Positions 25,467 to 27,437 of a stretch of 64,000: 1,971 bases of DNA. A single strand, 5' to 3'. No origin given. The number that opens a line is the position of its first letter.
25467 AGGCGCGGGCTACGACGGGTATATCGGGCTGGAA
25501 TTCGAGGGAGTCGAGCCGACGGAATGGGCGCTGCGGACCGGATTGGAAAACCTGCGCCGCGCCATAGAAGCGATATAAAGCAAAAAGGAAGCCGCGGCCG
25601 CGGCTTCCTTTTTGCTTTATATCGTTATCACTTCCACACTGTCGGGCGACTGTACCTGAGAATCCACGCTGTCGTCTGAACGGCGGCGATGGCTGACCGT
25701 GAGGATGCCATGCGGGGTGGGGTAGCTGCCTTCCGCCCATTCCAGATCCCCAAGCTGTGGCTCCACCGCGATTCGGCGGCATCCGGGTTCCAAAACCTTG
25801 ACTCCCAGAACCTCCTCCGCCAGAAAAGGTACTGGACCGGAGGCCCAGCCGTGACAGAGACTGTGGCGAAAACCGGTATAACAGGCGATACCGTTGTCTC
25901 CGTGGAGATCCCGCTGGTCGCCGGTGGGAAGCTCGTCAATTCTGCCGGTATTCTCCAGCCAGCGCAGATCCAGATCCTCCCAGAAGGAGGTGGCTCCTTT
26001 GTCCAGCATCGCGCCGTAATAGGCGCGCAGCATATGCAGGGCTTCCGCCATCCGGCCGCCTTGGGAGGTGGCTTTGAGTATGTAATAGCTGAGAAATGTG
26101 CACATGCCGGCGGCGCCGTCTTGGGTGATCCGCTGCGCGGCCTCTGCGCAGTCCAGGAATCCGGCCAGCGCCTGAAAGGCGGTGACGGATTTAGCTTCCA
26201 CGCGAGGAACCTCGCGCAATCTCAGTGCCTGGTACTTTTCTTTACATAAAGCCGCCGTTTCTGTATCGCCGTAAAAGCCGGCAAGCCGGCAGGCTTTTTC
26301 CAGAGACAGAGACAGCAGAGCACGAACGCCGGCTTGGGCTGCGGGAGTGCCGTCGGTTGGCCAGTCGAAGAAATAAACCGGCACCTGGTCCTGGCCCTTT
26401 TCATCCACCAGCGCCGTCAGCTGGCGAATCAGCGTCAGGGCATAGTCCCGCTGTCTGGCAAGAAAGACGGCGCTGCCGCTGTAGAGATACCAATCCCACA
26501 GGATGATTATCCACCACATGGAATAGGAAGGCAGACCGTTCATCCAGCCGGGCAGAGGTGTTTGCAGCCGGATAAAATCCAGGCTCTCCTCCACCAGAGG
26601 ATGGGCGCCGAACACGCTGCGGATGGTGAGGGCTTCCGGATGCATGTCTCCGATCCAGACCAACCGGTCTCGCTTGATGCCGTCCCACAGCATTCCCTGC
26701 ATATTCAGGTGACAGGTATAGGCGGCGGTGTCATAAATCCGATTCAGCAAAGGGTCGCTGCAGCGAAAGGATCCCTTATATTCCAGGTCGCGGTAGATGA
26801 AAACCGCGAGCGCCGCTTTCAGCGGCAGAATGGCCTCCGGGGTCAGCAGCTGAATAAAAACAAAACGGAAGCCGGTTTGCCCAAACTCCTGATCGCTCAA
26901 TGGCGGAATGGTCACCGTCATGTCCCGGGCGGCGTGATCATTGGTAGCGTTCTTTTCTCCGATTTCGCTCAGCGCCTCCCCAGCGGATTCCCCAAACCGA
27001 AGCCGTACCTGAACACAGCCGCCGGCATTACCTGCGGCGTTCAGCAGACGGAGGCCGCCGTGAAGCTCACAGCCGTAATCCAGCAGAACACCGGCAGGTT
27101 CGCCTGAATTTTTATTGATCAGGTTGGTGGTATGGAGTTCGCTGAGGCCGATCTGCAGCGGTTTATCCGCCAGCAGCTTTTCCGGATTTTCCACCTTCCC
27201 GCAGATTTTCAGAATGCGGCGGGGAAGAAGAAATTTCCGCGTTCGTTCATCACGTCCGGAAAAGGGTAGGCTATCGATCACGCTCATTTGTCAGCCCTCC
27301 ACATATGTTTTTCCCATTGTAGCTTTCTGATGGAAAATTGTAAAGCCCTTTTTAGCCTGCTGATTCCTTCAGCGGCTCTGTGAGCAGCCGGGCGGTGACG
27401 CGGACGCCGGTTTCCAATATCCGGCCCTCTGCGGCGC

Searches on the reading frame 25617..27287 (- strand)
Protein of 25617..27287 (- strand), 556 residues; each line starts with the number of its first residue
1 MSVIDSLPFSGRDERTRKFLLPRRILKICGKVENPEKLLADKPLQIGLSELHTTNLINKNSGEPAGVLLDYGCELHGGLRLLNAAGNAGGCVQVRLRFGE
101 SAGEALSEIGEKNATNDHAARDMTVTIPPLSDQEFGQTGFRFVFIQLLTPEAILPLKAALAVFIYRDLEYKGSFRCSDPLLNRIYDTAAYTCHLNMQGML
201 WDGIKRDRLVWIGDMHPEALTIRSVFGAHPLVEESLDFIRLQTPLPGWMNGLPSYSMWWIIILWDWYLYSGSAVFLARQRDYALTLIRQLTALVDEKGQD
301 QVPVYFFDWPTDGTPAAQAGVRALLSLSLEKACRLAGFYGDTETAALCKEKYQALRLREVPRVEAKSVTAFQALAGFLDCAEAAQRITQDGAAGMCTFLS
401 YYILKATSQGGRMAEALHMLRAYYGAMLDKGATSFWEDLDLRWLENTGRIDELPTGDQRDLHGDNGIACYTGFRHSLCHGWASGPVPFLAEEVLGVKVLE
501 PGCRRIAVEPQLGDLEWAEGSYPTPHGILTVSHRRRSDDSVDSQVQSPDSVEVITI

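Call 66: search_protein_families(library=pfam, proteins=[window:25617-27287:-], max_evalue=0.0001)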
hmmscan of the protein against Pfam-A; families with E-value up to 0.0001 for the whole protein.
window:25617-27287:- (556 aa): 2 families
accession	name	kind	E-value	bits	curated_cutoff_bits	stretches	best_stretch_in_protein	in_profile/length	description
PF17389.8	Bac_rhamnosid6H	-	5.9e-14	52.5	24.5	1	171-344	3-194/339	Bacterial alpha-L-rhamnosidase 6 hairpin glycosidase domain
PF17390.7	Bac_rhamnosid_C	-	1.5e-08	34.8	22.1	1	495-552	1-58/78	Bacterial alpha-L-rhamnosidase C-terminal domain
